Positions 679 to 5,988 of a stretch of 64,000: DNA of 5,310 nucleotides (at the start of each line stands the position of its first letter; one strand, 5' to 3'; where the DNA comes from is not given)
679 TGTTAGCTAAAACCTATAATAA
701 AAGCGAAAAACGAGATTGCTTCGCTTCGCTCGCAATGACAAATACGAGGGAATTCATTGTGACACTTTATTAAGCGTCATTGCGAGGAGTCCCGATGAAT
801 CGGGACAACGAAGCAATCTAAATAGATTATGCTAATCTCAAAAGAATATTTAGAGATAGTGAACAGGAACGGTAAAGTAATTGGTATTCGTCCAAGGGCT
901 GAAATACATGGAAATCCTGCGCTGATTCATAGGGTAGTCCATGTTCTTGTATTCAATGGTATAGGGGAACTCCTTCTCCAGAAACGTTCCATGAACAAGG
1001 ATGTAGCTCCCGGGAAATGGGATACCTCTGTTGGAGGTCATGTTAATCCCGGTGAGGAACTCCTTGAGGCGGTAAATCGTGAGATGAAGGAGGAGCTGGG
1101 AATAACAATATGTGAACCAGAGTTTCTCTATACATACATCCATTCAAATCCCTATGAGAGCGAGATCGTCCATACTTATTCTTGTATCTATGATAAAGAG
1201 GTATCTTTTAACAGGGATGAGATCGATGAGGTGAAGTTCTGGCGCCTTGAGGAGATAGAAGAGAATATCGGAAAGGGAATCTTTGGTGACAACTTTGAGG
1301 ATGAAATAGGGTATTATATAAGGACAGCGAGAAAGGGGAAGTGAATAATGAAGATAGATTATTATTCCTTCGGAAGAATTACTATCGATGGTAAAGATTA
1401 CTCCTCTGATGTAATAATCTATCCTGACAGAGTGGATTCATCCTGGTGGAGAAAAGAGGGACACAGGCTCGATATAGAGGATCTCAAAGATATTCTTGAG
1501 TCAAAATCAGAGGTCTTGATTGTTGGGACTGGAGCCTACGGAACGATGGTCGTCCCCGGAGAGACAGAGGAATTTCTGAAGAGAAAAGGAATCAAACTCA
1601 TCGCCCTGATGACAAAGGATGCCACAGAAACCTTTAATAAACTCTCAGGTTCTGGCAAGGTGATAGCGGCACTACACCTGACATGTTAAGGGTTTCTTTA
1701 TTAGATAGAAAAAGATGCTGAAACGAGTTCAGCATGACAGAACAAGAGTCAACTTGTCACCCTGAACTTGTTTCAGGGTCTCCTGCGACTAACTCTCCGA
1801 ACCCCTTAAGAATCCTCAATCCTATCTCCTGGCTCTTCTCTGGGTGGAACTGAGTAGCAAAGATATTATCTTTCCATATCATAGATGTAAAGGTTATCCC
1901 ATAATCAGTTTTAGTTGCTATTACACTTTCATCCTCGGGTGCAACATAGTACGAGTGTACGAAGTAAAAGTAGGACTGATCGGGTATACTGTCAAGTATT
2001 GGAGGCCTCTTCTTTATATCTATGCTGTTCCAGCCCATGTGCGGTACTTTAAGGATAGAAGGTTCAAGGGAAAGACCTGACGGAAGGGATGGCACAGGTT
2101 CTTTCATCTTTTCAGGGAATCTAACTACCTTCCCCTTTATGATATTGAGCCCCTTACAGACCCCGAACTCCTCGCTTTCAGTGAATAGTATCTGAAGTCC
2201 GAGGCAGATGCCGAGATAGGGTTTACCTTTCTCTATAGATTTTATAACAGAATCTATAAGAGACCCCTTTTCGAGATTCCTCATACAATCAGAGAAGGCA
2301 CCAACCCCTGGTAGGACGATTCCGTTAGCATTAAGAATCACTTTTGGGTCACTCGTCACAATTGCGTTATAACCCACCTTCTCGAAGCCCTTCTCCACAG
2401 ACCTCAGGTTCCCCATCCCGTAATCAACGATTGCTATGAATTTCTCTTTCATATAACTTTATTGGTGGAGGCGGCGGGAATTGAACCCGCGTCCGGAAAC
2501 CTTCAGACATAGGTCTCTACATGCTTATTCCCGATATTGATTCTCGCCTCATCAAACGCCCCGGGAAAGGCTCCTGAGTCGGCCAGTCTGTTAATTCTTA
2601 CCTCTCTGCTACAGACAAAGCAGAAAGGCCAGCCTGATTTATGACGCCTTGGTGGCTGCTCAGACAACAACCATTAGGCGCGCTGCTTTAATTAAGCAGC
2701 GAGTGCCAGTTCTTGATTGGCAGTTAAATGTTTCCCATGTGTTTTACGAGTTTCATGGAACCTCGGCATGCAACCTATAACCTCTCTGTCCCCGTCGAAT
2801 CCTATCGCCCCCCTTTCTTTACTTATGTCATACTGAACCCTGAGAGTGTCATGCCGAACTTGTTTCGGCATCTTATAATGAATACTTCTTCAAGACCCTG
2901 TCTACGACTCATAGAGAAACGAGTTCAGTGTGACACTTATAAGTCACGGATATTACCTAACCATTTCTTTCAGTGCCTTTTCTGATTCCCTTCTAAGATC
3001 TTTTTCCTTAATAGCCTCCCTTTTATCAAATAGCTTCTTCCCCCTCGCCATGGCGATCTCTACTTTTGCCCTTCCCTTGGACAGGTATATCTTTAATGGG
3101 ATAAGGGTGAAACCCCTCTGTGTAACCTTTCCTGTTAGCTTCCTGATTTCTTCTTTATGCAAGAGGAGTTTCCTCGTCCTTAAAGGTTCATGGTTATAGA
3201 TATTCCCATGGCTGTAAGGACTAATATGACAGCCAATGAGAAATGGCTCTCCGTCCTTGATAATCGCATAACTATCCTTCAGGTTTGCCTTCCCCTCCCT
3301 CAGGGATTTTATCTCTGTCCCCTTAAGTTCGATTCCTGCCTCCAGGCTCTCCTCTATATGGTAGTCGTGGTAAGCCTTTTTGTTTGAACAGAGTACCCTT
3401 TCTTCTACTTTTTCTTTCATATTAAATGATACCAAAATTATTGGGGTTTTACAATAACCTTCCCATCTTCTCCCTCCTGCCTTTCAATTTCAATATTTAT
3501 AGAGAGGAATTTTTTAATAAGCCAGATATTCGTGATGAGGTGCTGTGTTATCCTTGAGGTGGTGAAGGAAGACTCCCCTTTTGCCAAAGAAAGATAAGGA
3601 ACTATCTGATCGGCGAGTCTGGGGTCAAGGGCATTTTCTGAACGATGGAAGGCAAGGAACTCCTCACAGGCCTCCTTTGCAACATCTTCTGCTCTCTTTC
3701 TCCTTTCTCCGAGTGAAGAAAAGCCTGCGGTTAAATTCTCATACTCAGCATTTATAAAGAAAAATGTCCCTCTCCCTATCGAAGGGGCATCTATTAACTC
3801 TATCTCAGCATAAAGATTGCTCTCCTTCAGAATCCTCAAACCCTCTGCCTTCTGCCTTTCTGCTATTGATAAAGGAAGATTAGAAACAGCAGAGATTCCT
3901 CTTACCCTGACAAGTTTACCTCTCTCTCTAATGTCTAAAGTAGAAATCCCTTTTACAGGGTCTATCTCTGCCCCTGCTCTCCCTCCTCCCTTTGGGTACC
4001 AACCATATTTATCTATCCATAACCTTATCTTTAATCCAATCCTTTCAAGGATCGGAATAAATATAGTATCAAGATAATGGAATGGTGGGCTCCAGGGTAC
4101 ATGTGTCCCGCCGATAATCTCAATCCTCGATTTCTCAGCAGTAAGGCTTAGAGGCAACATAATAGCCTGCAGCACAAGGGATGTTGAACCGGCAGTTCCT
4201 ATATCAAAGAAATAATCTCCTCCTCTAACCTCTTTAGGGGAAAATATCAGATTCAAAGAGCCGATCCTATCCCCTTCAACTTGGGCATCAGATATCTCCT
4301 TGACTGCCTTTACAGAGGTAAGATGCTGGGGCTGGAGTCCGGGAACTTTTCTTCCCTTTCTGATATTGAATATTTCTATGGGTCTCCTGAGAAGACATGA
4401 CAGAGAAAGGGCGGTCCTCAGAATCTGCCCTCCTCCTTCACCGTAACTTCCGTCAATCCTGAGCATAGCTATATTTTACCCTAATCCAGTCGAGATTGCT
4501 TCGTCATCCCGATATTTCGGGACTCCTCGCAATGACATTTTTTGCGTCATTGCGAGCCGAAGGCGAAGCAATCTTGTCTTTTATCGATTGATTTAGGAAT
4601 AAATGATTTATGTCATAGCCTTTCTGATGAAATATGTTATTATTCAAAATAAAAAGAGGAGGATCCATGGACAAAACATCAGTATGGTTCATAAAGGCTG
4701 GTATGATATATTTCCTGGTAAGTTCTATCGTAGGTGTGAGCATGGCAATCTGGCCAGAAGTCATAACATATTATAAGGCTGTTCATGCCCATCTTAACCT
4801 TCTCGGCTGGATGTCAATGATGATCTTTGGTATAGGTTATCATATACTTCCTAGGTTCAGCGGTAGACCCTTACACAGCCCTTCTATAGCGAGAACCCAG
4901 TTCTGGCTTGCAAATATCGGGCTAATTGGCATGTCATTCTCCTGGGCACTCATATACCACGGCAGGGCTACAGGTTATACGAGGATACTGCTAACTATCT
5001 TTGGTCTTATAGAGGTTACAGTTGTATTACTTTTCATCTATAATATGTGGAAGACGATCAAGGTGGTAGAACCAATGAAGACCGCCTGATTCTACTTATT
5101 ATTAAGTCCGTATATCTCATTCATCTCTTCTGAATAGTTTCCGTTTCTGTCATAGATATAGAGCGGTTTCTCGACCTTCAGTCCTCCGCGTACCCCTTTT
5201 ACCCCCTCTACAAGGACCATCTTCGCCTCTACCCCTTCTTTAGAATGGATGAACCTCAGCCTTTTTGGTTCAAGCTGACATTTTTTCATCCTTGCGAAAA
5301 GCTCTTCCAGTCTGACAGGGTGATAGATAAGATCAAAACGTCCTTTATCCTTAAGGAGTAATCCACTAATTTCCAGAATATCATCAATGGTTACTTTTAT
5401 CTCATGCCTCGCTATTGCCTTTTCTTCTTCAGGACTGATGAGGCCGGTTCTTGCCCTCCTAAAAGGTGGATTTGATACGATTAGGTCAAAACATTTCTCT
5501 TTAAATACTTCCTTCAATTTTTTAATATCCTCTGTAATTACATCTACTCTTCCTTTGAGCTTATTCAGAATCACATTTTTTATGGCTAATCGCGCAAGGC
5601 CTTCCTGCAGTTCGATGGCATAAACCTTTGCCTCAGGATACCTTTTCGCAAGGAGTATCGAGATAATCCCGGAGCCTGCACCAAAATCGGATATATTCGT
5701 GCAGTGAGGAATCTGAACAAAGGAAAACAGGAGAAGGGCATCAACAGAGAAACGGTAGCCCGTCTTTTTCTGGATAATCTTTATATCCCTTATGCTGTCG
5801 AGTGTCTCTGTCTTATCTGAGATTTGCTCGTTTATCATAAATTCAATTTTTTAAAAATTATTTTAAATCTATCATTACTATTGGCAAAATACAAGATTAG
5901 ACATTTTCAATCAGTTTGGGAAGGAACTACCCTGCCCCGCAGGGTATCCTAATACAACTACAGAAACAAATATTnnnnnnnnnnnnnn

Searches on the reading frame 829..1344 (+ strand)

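Call 62: search_protein_families(library=pfam, proteins=[window:829-1344:+], max_evalue=0.00001)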
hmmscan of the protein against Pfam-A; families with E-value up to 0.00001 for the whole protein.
window:829-1344:+ (171 aa): 1 family
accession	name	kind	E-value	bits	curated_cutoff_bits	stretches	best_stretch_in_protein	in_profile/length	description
PF00293.34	NUDIX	-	9.1e-22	77.9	21.1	1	34-144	3-120/134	NUDIX domain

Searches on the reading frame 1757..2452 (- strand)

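Call 62: search_protein_families(library=pfam, proteins=[window:1757-2452:-], max_evalue=0.00001)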
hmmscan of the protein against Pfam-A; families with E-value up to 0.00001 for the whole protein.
window:1757-2452:- (231 aa): 2 families
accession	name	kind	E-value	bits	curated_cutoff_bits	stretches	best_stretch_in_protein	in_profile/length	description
PF00117.34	GATase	-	6.4e-20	72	22.8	1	8-209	2-176/190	Glutamine amidotransferase class-I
PF01174.25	SNO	-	8.1e-06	26.3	27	0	14-111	6-102/188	SNO glutamine amidotransferase family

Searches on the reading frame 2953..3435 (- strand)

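Call 62: search_protein_families(library=pfam, proteins=[window:2953-3435:-], max_evalue=0.00001)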
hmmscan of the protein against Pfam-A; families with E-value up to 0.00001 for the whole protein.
window:2953-3435:- (160 aa): 1 family
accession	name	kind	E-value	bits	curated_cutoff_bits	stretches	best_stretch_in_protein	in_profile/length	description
PF01668.23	SmpB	-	2.9e-63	212.5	27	1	16-156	2-142/143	SmpB protein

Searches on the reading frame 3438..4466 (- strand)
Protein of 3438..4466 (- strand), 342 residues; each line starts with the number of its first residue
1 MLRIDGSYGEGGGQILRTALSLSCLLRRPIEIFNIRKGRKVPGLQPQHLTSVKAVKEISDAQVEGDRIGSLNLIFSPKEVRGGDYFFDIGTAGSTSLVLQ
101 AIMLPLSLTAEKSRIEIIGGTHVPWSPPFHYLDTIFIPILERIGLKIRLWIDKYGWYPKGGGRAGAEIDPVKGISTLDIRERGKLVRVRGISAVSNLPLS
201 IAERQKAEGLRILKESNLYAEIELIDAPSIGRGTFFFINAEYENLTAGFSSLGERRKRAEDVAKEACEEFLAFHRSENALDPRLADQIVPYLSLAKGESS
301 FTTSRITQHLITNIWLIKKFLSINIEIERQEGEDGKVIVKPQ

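Call 62: search_protein_families(library=pfam, proteins=[window:3438-4466:-], max_evalue=0.00001)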
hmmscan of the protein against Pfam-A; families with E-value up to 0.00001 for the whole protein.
window:3438-4466:- (342 aa): 2 families
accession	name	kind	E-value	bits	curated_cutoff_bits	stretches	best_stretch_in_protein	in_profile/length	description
PF01137.26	RTC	-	1.7e-79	266.5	27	1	8-327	1-221/221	RNA 3'-terminal phosphate cyclase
PF05189.18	RTC_insert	-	1.6e-18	67.4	23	1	181-274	2-101/102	RNA 3'-terminal phosphate cyclase (RTC), insert domain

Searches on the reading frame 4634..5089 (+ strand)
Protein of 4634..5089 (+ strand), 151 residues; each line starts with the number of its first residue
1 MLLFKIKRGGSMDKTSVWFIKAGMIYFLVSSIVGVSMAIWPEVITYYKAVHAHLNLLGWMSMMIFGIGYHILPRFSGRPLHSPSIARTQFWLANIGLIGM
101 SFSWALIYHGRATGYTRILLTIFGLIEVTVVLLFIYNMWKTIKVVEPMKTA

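Call 62: search_protein_families(library=pfam, proteins=[window:4634-5089:+], max_evalue=0.00001)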
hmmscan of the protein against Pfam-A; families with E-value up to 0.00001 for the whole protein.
window:4634-5089:+ (151 aa): 1 family
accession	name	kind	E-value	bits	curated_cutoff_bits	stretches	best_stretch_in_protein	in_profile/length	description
PF00115.25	COX1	-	2.5e-11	43.6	34.8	1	11-141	303-431/436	Cytochrome C and Quinol oxidase polypeptide I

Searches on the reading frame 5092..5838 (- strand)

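Call 62: search_protein_families(library=pfam, proteins=[window:5092-5838:-], max_evalue=0.00001)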
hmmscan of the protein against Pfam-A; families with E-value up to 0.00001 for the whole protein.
window:5092-5838:- (248 aa): 6 families
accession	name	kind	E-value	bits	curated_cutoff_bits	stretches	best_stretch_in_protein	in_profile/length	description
PF05175.20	MTS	-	7.7e-14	52.1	23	1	36-130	22-112/170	Methyltransferase small domain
PF13847.12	Methyltransf_31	-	3.5e-10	40.2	27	1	48-185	6-123/145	Methyltransferase domain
PF13649.12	Methyltransf_25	-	7.8e-09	36.6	27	1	50-123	2-71/97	Methyltransferase domain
PF02475.24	TRM5-TYW2_MTfase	-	5.5e-07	30.1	28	1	50-123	41-111/164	TRM5/TYW2 methyltransferase domain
PF08241.18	Methyltransf_11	-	9.4e-07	29.8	21.2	1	51-123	2-67/95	Methyltransferase domain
PF06325.19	PrmA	-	1.6e-06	28.3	22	1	48-123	164-233/296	Ribosomal protein L11 methyltransferase (PrmA)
